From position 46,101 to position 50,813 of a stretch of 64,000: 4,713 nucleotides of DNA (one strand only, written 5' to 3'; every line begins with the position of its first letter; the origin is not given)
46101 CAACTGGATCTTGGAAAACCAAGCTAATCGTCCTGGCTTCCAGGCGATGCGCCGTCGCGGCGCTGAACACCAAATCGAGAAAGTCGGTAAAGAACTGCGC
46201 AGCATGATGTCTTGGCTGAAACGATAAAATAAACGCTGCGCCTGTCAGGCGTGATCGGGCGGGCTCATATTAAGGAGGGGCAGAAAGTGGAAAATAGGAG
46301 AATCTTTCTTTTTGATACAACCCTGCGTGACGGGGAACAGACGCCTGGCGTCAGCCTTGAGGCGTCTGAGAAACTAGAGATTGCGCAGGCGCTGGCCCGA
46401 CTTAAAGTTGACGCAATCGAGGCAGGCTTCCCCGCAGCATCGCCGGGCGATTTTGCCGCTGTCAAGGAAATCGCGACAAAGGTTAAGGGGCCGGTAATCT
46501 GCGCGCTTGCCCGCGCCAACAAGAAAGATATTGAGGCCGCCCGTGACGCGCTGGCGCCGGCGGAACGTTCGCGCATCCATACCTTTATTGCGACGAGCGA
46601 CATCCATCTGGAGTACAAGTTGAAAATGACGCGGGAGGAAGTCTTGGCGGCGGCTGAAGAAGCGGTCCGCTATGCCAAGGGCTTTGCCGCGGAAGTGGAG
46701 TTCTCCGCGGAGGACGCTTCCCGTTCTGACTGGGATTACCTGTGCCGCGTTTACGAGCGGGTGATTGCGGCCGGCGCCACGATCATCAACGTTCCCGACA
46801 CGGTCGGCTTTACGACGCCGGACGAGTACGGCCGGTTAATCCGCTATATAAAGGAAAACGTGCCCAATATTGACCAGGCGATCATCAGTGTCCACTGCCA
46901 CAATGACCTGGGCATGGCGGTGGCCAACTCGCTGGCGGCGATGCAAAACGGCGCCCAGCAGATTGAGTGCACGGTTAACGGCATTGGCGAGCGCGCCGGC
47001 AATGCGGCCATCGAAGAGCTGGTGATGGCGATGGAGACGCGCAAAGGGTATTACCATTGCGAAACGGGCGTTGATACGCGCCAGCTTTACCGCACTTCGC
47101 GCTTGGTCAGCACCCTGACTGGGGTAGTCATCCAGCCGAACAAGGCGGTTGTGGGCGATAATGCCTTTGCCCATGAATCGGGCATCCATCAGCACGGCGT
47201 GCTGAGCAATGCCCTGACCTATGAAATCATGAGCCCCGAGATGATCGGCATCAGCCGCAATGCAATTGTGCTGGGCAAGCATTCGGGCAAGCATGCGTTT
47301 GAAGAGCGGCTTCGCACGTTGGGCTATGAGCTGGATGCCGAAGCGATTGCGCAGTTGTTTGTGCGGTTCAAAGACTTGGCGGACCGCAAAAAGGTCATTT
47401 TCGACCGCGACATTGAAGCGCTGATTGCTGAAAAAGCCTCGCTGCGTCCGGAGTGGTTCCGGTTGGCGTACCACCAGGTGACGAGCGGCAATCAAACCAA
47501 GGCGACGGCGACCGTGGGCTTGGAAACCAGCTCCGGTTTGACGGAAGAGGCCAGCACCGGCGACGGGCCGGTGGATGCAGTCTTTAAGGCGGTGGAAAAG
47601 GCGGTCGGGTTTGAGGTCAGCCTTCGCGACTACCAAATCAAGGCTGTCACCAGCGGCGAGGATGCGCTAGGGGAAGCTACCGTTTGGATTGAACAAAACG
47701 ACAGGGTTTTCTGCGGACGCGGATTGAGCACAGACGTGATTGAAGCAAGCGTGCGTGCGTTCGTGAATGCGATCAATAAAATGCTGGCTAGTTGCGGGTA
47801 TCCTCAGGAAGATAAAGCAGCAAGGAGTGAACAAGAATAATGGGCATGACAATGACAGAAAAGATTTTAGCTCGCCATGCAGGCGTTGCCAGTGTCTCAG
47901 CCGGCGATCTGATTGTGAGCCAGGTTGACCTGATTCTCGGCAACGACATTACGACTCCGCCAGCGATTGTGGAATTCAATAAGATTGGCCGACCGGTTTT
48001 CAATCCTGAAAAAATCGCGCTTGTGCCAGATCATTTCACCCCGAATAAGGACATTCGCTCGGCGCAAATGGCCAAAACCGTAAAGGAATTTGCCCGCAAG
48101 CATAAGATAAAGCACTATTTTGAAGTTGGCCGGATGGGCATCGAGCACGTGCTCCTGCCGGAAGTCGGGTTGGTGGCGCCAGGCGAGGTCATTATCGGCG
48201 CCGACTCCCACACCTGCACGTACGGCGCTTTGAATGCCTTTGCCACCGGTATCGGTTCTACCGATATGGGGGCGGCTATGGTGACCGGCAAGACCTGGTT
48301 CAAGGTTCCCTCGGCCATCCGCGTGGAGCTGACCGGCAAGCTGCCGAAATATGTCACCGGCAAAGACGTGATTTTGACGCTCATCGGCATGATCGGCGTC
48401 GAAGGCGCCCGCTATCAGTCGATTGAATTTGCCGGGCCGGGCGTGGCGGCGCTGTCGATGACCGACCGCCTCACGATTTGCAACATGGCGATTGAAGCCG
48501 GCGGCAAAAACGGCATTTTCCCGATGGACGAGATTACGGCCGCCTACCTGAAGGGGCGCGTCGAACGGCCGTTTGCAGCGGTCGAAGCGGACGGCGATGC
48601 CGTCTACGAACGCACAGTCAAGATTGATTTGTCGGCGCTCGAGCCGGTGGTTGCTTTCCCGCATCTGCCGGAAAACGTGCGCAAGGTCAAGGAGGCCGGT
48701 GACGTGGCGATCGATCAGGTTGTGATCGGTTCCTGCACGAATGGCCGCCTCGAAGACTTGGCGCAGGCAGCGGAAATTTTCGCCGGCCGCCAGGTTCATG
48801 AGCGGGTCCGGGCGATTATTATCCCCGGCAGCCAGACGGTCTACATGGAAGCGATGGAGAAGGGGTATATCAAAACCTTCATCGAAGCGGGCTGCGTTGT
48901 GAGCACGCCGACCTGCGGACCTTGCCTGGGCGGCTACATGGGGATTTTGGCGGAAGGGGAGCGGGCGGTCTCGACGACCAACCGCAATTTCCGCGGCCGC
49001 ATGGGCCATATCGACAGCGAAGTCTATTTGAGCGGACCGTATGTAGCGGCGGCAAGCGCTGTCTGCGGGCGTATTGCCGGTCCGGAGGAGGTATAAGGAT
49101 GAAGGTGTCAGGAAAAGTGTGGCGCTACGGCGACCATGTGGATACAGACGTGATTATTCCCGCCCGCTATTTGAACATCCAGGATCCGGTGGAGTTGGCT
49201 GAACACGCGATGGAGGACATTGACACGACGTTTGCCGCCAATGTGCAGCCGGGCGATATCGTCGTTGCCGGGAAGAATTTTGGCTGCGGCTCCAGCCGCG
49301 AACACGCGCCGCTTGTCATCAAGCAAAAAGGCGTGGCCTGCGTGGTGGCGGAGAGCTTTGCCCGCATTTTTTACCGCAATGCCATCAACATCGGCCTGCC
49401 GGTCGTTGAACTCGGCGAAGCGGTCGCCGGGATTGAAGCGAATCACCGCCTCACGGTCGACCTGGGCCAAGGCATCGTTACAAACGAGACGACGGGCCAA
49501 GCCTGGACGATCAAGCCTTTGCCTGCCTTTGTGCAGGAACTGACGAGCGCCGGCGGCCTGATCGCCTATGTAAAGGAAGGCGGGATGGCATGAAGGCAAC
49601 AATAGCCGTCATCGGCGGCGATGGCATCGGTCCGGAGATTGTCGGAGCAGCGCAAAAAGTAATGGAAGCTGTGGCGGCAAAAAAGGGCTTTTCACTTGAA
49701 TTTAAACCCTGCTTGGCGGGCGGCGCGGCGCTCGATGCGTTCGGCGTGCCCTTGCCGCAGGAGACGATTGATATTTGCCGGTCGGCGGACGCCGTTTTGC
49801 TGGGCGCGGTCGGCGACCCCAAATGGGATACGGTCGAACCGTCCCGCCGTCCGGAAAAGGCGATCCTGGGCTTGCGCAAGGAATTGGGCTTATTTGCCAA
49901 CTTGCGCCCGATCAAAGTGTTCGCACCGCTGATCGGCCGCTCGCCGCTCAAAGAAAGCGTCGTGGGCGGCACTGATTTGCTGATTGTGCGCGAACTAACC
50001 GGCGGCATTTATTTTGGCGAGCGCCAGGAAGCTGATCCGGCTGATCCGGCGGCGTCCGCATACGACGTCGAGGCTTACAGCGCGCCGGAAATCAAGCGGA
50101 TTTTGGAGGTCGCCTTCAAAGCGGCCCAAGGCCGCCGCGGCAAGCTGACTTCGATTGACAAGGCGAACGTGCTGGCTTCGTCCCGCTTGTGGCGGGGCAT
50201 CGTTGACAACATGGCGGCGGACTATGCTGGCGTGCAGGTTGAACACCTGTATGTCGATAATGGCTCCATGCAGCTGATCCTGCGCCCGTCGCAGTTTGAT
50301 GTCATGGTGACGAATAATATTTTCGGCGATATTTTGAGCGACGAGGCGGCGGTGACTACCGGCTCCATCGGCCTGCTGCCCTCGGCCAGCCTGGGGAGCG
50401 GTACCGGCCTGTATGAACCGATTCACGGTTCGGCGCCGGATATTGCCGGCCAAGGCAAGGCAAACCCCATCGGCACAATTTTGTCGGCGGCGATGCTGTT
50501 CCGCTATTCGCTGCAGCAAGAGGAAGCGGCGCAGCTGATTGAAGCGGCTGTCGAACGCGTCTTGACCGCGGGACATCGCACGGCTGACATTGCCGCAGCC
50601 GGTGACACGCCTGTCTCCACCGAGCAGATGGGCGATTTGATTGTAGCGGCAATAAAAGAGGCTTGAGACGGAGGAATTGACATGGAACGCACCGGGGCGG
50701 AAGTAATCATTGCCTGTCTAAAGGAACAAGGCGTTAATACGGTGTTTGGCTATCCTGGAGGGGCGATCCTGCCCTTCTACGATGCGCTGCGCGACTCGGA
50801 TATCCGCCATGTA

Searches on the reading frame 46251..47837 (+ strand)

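Call 39: search_protein_families(library=pfam, proteins=[window:46251-47837:+])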
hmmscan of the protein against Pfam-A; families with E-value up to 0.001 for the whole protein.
window:46251-47837:+ (529 aa): 3 families
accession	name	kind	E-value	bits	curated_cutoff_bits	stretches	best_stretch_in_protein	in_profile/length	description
PF00682.25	HMGL-like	-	3.5e-103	345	29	1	18-286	2-260/260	HMGL-like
PF08502.15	LeuA_dimer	-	2.5e-38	131.4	24.9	1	383-512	2-131/131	LeuA allosteric (dimerisation) domain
PF22617.1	HCS_D2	-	3.6e-31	107.8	27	1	300-381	1-82/82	Homocitrate synthase post-HMGL domain-like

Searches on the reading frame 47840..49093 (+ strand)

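Call 40: search_protein_families(library=pfam, proteins=[window:47840-49093:+])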
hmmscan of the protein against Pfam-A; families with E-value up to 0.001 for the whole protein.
window:47840-49093:+ (418 aa): 2 families
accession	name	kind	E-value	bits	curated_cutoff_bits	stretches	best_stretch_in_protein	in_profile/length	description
PF00330.25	Aconitase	-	3.7e-108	362.9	28.7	2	7-285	1-305/463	Aconitase family (aconitate hydratase)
PF04412.18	AcnX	-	0.00056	19.2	31.5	1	279-359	279-357/400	Aconitase X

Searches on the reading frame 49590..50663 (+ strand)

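Call 40: search_protein_families(library=pfam, proteins=[window:49590-50663:+])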
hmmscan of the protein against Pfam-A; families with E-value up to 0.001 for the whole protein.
window:49590-50663:+ (358 aa): 1 family
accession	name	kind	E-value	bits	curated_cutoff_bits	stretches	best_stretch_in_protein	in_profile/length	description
PF00180.25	Iso_dh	-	4.5e-136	454.1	27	1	4-351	1-348/348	Isocitrate/isopropylmalate dehydrogenase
